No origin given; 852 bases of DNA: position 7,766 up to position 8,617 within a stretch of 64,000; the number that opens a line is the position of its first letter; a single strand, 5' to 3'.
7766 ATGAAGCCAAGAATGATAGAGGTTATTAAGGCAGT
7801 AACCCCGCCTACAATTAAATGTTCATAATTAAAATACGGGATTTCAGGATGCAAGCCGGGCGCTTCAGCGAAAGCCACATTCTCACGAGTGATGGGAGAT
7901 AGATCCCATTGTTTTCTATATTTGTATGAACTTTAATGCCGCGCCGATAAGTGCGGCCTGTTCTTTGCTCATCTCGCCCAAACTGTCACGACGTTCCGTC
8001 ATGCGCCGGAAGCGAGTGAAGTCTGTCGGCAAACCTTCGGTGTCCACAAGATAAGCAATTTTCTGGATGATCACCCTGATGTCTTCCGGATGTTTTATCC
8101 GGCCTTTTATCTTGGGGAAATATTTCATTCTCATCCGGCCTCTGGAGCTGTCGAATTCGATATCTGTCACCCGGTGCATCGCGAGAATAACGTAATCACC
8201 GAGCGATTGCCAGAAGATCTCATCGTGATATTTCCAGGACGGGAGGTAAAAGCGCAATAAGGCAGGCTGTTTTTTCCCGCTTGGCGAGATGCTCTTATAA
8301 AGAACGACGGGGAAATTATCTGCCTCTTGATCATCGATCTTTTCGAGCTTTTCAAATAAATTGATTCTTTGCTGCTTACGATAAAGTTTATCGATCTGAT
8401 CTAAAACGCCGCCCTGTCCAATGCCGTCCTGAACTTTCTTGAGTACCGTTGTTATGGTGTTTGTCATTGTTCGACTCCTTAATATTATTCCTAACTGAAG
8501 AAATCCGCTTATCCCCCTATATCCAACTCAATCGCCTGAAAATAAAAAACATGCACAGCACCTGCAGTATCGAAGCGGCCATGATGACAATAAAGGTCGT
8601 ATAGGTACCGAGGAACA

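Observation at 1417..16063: Candidate undescribed cation-handling or compartment-like island bracketed by two inverted 22-mer-repeat protein genes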

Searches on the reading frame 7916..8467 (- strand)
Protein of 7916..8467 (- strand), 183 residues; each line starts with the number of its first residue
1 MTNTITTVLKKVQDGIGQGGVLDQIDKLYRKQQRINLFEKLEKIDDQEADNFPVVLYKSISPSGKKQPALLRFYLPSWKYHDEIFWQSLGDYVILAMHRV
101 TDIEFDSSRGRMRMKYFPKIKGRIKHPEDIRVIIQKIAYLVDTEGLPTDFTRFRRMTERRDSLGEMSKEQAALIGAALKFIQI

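Call 4: search_protein_families(library=pfam, max_evalue=0.01, proteins=[window:7916-8467:-])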
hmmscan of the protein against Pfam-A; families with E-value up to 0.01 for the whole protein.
window:7916-8467:- (183 aa): 0 families

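Call 35: search_protein_families(library=ncbifam, max_evalue=0.01, proteins=[window:7916-8467:-])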
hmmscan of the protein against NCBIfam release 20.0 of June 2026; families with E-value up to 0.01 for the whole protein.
window:7916-8467:- (183 aa): 0 families
